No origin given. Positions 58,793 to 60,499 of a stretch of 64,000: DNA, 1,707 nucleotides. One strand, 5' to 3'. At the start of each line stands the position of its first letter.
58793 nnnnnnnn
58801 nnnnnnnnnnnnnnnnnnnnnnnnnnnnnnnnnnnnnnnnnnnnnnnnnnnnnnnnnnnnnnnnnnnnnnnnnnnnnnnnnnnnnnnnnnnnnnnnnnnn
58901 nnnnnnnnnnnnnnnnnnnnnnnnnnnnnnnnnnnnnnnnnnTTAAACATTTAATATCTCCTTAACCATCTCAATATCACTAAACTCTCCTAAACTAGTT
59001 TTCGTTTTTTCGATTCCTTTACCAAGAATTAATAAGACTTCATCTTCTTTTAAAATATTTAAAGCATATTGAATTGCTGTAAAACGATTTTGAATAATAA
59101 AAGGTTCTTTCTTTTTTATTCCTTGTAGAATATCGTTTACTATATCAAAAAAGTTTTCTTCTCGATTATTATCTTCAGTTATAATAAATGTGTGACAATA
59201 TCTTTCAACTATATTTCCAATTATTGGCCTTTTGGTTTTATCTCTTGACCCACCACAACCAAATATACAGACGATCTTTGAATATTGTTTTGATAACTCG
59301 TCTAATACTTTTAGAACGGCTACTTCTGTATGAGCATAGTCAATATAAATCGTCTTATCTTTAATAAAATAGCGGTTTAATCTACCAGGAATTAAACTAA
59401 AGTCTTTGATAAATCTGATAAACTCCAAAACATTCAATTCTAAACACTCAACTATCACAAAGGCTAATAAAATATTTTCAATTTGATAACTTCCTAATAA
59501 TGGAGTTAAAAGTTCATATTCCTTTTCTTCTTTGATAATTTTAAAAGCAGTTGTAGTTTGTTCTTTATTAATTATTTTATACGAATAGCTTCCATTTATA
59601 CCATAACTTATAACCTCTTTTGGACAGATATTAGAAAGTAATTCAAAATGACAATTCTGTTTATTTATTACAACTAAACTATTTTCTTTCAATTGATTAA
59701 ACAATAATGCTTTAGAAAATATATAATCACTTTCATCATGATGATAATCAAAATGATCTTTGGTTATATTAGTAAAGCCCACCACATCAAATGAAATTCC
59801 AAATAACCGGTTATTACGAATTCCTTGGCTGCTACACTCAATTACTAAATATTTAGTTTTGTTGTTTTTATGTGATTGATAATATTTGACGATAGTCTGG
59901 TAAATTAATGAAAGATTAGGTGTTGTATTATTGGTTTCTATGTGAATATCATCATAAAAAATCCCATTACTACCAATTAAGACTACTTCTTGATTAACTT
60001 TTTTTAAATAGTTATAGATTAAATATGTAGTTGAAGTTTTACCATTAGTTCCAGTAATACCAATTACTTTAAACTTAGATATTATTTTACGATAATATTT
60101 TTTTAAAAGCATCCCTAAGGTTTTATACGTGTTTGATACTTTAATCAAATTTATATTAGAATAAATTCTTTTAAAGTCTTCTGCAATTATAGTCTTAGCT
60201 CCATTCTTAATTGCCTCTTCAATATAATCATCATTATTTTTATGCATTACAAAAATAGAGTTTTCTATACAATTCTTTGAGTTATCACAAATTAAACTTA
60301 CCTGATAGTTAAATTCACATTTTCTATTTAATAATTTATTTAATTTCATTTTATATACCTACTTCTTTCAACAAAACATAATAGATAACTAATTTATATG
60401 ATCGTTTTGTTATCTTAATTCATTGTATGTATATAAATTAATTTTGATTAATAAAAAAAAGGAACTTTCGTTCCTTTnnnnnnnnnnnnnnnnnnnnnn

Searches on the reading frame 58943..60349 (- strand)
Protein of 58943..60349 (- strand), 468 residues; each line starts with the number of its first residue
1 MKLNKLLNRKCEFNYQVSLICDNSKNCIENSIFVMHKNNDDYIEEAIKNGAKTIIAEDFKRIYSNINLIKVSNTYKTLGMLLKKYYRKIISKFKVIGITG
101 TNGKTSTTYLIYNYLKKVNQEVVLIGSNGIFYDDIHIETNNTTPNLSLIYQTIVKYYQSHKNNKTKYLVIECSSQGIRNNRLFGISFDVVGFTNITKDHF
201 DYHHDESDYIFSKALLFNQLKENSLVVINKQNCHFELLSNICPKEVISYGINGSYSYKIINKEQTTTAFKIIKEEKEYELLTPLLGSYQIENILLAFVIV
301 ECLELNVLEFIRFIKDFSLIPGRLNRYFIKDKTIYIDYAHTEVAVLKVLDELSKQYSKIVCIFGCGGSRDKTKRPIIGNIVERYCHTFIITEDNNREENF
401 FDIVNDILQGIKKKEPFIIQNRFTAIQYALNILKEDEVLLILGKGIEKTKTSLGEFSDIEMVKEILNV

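Call 58: find_encoding_contigs(protein=window:58943-60349:-, flank=10000, max_places=3)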
Protein window:58943-60349:- (468 aa): 15 contigs read that carry it; 3 places shown.
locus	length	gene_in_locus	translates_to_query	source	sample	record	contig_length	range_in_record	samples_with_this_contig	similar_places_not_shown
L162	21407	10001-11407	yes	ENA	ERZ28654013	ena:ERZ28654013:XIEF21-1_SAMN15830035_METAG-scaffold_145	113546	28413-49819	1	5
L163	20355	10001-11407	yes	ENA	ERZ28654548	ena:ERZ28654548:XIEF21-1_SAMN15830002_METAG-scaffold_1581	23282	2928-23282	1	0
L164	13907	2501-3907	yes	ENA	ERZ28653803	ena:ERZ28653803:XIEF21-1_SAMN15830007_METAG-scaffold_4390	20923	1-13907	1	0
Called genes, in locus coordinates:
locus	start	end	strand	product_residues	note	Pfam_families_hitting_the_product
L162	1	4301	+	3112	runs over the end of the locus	PF21461:HL_N-beta (faint), PF22359:Big-like (faint), PF26182:Ig_NUP210_5th (faint), PF09479:Flg_new, PF02368:Big_2, PF26918:Ig_Eae (faint), PF01510:Amidase_2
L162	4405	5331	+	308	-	PF01795:Methyltransf_5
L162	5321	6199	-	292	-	PF01263:Aldose_epim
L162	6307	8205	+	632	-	PF03717:PBP_dimer, PF00905:Transpeptidase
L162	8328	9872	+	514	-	PF01580:FtsK_SpoIIIE (faint), PF02463:SMC_N (faint), PF03193:RsgA_GTPase (faint), PF13555:AAA_29 (faint), PF25201:nSTAND6 (faint), PF00005:ABC_tran, PF12848:ABC_tran_Xtn, PF00005:ABC_tran, +3 more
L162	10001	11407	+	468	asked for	PF08245:Mur_ligase_M, PF02875:Mur_ligase_C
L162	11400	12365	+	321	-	PF00953:Glycos_transf_4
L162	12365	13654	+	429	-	PF08245:Mur_ligase_M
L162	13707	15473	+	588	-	PF14691:Fer4_20, PF00070:Pyr_redox (faint), PF01946:Thi4 (faint), PF07992:Pyr_redox_2, PF12831:FAD_oxidored (weak), PF13450:NAD_binding_8, PF13738:Pyr_redox_3 (weak), PF01467:CTP_transf_like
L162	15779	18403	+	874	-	PF00133:tRNA-synt_1, PF09334:tRNA-synt_1g, PF13603:tRNA-synt_1_2 (weak), PF00133:tRNA-synt_1, PF01406:tRNA-synt_1e (weak), PF09334:tRNA-synt_1g, PF08264:Anticodon_1, PF10458:Val_tRNA-synt_C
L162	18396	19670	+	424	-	PF08245:Mur_ligase_M, PF02875:Mur_ligase_C, PF27239:FOL3_C (faint)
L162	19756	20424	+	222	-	PF20582:UPF0758_N, PF04002:RadC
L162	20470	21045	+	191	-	-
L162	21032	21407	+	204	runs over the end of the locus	-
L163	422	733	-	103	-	-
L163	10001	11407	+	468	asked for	PF08245:Mur_ligase_M, PF02875:Mur_ligase_C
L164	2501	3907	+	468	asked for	PF08245:Mur_ligase_M, PF02875:Mur_ligase_C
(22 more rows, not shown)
